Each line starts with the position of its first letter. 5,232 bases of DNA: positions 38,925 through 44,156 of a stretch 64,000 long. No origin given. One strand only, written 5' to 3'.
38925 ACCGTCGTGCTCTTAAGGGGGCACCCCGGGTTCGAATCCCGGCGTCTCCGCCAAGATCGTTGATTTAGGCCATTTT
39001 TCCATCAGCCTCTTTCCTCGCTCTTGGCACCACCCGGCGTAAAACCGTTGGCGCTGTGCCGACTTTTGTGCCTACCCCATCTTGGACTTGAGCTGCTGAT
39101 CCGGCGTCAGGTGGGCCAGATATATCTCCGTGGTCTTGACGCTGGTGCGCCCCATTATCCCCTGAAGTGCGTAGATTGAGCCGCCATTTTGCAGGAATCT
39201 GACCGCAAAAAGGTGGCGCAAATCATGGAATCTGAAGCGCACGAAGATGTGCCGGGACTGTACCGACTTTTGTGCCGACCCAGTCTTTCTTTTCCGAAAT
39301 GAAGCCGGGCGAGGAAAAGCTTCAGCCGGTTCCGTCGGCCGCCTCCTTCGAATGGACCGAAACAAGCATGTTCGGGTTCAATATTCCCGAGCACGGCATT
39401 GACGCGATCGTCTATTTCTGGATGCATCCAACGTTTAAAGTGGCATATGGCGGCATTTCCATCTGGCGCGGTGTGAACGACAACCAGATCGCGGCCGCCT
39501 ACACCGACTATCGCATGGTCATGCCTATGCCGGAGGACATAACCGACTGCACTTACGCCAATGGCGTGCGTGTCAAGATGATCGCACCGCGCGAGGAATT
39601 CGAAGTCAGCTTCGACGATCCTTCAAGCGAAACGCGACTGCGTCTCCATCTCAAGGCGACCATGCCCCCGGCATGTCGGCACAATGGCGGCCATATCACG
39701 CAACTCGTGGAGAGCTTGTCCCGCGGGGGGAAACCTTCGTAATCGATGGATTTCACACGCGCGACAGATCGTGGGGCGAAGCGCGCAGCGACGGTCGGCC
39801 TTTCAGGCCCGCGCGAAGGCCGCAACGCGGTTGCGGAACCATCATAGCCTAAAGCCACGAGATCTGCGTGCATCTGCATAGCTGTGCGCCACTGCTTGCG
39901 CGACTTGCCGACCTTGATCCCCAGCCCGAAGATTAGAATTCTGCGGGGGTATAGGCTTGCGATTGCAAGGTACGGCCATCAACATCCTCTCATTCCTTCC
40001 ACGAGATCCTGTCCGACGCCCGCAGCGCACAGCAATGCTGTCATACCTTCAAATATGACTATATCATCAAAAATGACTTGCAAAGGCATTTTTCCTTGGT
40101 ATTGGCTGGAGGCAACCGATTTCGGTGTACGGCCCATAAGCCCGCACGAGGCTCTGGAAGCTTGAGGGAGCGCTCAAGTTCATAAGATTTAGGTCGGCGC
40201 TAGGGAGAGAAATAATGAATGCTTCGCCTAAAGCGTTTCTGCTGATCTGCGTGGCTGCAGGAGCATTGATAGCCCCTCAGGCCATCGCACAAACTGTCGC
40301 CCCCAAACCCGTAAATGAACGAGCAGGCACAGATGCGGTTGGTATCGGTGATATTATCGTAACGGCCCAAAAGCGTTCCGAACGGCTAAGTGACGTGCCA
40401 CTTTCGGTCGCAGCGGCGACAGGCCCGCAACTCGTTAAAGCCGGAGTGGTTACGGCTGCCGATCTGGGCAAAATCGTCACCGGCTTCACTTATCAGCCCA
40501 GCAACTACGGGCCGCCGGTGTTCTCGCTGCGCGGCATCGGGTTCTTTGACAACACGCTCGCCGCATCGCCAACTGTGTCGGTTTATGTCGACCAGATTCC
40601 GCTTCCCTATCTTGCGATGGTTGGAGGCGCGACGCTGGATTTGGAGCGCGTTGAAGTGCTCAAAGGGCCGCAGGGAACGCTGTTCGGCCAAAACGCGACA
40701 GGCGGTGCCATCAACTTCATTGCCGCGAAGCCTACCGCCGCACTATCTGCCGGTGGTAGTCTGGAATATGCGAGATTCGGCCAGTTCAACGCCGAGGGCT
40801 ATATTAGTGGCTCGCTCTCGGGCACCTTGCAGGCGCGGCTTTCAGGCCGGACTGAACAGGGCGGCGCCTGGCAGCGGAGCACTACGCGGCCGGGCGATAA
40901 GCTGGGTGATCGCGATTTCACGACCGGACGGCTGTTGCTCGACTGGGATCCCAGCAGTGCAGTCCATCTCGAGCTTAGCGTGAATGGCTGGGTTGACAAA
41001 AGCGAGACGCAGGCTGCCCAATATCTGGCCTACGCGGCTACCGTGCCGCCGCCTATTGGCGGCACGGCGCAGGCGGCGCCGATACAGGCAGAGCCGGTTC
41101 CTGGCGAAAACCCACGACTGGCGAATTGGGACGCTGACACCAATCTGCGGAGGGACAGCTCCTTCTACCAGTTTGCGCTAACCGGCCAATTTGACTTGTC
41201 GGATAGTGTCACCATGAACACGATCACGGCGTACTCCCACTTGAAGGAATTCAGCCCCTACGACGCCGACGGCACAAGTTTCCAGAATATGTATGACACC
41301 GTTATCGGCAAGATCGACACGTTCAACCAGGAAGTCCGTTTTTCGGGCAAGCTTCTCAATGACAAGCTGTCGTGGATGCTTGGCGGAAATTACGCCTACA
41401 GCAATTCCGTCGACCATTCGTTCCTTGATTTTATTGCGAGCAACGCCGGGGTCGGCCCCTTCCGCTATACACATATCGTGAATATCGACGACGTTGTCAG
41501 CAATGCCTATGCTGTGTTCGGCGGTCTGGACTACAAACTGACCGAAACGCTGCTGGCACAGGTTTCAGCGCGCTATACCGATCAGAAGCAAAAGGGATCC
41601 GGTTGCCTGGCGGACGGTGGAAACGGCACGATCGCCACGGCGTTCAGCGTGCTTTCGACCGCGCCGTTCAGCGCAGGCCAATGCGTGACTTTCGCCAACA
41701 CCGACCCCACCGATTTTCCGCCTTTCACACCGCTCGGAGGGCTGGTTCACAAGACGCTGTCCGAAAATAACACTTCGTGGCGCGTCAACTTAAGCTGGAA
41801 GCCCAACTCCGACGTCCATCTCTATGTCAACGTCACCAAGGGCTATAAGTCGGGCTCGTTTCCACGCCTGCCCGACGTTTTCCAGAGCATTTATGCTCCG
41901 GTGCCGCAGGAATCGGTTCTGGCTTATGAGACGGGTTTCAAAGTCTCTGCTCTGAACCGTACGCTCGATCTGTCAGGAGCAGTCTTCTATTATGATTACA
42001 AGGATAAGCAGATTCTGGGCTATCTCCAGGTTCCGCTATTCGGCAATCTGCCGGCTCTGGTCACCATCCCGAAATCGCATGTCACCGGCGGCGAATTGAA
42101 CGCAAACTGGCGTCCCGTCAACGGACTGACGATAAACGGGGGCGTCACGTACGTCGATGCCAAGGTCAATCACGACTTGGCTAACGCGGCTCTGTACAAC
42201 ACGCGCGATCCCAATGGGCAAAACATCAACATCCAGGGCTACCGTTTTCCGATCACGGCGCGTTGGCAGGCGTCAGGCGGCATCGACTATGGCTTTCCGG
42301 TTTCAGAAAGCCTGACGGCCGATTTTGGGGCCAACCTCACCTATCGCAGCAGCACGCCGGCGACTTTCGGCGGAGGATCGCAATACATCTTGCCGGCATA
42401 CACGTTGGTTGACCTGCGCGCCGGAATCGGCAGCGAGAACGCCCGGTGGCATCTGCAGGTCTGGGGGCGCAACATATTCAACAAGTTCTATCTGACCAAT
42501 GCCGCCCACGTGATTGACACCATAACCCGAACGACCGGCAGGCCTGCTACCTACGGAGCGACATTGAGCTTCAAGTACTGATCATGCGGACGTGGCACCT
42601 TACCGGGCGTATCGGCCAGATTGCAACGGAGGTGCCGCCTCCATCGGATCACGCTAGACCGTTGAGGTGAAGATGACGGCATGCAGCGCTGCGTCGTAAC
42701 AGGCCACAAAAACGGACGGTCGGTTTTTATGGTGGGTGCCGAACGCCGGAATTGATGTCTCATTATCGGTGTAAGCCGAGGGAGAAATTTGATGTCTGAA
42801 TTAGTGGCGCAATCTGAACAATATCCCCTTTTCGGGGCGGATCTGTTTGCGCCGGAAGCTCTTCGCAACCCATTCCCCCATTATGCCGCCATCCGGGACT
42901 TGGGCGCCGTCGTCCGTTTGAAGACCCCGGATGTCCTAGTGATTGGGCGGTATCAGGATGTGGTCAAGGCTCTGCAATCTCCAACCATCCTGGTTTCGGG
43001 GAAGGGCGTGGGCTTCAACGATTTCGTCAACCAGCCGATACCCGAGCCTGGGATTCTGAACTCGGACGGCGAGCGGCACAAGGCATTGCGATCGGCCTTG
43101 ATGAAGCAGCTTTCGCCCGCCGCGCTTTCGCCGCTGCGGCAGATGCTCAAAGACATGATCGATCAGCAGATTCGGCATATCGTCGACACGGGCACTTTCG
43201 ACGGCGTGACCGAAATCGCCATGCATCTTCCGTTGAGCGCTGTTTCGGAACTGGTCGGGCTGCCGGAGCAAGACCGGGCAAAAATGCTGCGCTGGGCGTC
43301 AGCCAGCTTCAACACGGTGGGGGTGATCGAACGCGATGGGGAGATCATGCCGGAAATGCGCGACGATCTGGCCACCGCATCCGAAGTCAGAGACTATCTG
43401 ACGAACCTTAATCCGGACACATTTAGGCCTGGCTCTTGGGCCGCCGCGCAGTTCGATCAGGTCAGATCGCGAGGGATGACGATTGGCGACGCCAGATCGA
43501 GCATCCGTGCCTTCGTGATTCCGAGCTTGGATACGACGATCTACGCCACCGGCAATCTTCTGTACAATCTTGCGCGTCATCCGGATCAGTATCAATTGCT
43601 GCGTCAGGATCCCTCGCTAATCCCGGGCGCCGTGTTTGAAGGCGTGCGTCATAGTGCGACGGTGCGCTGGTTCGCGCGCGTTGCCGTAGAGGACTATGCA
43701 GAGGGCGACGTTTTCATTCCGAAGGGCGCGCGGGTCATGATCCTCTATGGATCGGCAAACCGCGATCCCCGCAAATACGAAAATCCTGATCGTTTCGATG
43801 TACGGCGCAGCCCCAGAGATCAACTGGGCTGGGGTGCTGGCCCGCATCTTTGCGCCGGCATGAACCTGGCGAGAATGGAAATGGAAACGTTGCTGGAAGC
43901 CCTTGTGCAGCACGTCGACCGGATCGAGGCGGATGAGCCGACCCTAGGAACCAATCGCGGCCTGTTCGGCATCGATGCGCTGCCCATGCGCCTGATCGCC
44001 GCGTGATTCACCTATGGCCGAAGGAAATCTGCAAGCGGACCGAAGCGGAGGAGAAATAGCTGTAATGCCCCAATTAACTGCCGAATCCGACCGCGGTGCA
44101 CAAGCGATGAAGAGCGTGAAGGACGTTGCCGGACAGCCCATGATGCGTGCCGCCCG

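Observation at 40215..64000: Candidate undescribed aromatic catabolic island combining hydroxycinnamoyl-CoA cleavage, meta-cleavage and a BAL-like lyase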

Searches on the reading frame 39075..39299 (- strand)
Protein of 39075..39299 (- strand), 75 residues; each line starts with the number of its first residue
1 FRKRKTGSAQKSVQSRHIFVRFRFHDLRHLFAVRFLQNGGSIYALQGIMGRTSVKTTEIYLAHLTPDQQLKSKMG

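Call 94: search_protein_families(library=pfam, proteins=[window:39075-39299:-], max_evalue=0.1)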
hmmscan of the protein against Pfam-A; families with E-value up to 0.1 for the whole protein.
seq(75 aa): 1 family
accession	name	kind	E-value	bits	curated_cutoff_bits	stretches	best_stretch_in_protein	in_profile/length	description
PF00589.27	Phage_integrase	-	9.6e-09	35.7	27.1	1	20-63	125-168/172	Phage integrase family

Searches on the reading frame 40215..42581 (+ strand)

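Call 4: search_protein_families(library=pfam, proteins=[window:40215-42581:+])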
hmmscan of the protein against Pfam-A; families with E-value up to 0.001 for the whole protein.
window:40215-42581:+ (788 aa): 2 families
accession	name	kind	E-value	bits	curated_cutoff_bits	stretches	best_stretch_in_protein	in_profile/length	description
PF00593.30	TonB_dep_Rec_b-barrel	-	8.5e-38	131.8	27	1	287-754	38-436/436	TonB dependent receptor-like, beta-barrel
PF07715.20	Plug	-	4.8e-12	46.8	23.9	1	58-165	2-107/107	TonB-dependent Receptor Plug Domain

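Call 6: search_protein_families(library=ncbifam, proteins=[window:40215-42581:+], max_evalue=0.00001)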
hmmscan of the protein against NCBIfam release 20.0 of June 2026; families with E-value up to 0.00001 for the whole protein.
window:40215-42581:+ (788 aa): 10 families
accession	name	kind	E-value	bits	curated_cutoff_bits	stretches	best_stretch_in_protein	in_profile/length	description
TIGR01783.1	TonB-siderophor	subfamily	2.6e-38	132.1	223.5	2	513-787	401-648/649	TonB-dependent siderophore receptor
TIGR01785.1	TonB-hemin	subfamily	1.9e-18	66.3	316.85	1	46-786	3-677/677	TonB-dependent heme/hemoglobin receptor family protein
TIGR01786.1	TonB-hemlactrns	subfamily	5e-18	64.8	323.75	1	47-779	3-712/719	TonB-dependent hemoglobin/transferrin/lactoferrin family receptor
NF053590.1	TonB_dep_TOL0244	equivalog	2.4e-11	43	645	1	142-215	111-183/604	TOL_0244 family TonB-dependent receptor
NF007349.0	PRK09840.1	equivalog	1e-08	33.6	686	1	121-185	127-189/760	catecholate siderophore receptor Fiu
NF010010.0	PRK13483.1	equivalog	2.4e-07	29.1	927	0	143-175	135-167/660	ligand-gated channel protein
NF010651.0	PRK14050.1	equivalog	8.3e-07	27.5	884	0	50-176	68-191/730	TonB-dependent siderophore receptor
NF041535.1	TonB_rec_PqqU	equivalog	1.1e-06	27.3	1200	0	60-201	15-160/676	TonB-dependent receptor PqqU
NF010048.1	PRK13524.1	subfamily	4.3e-06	25.5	493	0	143-213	148-220/744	FepA family TonB-dependent siderophore receptor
NF010011.0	PRK13484.1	equivalog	8.2e-06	24.3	1197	0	46-201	32-196/682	IreA family TonB-dependent siderophore receptor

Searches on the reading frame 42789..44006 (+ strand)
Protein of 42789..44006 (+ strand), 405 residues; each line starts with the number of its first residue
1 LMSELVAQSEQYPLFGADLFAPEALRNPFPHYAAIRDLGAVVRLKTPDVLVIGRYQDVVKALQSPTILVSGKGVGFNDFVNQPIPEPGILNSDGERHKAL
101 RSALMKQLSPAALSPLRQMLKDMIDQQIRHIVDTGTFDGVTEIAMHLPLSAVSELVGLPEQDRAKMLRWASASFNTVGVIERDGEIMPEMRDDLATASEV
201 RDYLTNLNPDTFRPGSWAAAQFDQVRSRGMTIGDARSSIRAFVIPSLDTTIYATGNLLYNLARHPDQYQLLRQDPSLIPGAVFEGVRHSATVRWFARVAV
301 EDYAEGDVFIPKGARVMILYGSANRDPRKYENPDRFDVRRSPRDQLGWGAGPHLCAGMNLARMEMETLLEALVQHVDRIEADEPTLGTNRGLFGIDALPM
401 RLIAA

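Call 4: search_protein_families(library=pfam, proteins=[window:42789-44006:+])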
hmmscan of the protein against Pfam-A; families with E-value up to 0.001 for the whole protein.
window:42789-44006:+ (405 aa): 1 family
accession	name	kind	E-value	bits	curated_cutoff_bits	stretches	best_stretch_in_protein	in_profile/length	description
PF00067.27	p450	-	2e-25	90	22.8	1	229-375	257-431/462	Cytochrome P450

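Call 6: search_protein_families(library=ncbifam, proteins=[window:42789-44006:+], max_evalue=0.00001)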
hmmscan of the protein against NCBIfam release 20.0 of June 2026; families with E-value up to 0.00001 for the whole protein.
window:42789-44006:+ (405 aa): 7 families
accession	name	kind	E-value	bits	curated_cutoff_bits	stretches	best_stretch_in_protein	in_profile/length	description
TIGR04515.1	P450_rel_GT_act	subfamily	4.2e-37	128.4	343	1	28-387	33-370/386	P450-derived glycosyltransferase activator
TIGR04538.1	P450_cycloAA_1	subfamily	6.8e-36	123.9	500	1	19-393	2-383/395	cytochrome P450, cyclodipeptide synthase-associated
NF041177.1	Cyp119_Thmprot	equivalog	3.4e-28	98.5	680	1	89-383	68-347/368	cytochrome P450 Cyp119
TIGR04458.1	CYP450_TxtE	equivalog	1.3e-25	89.9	500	1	20-402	5-402/403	4-nitrotryptophan synthase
NF041802.1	P450_SolI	exception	2.2e-25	89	850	1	88-398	108-418/424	solanimycin biosynthesis cytochrome P450 SolI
NF045816.1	PentlenlactSyn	equivalog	5.4e-24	84.6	700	1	94-377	88-367/396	pentalenolactone synthase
NF050147.1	aminopyruv_ApyO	equivalog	1.9e-07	30.1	525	1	276-378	287-395/444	RiPP biosynthesis cytochrome P450 ApyO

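Call 28: search_solved_structures(query=window:42792-44006:+, max_evalue=1e-30)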
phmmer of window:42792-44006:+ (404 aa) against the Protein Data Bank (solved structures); distinct sequences matched with E-value up to 1e-30: 74 (the best 60 are shown).
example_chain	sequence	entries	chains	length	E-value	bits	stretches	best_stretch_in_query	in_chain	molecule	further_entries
9g9q_A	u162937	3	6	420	2.7e-59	204.4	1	5-384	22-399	Cytochrome P450 CYP199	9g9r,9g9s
4dnz_A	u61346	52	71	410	5.1e-57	196.9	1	11-402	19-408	Cytochrome P450 | CYP199A4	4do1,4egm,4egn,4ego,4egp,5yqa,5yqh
5kdb_A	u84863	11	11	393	6.9e-57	196.4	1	12-402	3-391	Cytochrome P450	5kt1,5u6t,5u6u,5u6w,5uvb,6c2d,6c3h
7n60_A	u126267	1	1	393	1.8e-56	195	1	12-402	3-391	Cytochrome P450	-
5kdy_A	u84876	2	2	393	3.4e-56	194.2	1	12-402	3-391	Cytochrome P450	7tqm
8g35_A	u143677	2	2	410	3.4e-56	194.1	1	11-402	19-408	Cytochrome P450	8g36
5kdz_A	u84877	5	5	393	3.5e-56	194.1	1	12-402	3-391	Cytochrome P450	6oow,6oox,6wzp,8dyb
8gly_A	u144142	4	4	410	3.5e-56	194.1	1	11-402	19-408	Cytochrome P450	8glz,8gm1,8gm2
7reh_A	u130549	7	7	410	3.5e-56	194.1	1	11-402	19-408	Cytochrome P450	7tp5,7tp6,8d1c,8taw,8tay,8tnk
2fr7_A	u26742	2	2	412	3.8e-56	194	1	11-402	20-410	putative cytochrome P450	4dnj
7tnf_A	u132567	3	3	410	4.8e-56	193.7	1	11-402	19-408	Cytochrome P450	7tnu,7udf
9dxw_A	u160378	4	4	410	6.4e-56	193.3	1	11-402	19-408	Cytochrome P450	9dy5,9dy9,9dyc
8hgc_A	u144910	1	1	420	6.7e-56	193.2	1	11-402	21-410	Cytochrome P450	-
8ws4_A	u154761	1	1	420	6.9e-56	193.1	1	11-402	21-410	Cytochrome P450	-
8hgb_A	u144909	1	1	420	9.2e-56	192.7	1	11-402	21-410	Cytochrome P450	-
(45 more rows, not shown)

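Call 74: search_solved_structures(query=window:42792-44006:+, max_evalue=1e-56, show_alignments=2)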
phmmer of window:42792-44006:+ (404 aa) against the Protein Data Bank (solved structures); distinct sequences matched with E-value up to 1e-56: 3.
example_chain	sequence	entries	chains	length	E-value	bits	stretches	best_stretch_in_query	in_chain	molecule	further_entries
9g9q_A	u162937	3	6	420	2.7e-59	204.4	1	5-384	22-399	Cytochrome P450 CYP199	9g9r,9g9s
4dnz_A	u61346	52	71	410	5.1e-57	196.9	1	11-402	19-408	Cytochrome P450 | CYP199A4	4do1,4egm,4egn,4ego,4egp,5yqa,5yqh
5kdb_A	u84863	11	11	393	6.9e-57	196.4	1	12-402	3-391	Cytochrome P450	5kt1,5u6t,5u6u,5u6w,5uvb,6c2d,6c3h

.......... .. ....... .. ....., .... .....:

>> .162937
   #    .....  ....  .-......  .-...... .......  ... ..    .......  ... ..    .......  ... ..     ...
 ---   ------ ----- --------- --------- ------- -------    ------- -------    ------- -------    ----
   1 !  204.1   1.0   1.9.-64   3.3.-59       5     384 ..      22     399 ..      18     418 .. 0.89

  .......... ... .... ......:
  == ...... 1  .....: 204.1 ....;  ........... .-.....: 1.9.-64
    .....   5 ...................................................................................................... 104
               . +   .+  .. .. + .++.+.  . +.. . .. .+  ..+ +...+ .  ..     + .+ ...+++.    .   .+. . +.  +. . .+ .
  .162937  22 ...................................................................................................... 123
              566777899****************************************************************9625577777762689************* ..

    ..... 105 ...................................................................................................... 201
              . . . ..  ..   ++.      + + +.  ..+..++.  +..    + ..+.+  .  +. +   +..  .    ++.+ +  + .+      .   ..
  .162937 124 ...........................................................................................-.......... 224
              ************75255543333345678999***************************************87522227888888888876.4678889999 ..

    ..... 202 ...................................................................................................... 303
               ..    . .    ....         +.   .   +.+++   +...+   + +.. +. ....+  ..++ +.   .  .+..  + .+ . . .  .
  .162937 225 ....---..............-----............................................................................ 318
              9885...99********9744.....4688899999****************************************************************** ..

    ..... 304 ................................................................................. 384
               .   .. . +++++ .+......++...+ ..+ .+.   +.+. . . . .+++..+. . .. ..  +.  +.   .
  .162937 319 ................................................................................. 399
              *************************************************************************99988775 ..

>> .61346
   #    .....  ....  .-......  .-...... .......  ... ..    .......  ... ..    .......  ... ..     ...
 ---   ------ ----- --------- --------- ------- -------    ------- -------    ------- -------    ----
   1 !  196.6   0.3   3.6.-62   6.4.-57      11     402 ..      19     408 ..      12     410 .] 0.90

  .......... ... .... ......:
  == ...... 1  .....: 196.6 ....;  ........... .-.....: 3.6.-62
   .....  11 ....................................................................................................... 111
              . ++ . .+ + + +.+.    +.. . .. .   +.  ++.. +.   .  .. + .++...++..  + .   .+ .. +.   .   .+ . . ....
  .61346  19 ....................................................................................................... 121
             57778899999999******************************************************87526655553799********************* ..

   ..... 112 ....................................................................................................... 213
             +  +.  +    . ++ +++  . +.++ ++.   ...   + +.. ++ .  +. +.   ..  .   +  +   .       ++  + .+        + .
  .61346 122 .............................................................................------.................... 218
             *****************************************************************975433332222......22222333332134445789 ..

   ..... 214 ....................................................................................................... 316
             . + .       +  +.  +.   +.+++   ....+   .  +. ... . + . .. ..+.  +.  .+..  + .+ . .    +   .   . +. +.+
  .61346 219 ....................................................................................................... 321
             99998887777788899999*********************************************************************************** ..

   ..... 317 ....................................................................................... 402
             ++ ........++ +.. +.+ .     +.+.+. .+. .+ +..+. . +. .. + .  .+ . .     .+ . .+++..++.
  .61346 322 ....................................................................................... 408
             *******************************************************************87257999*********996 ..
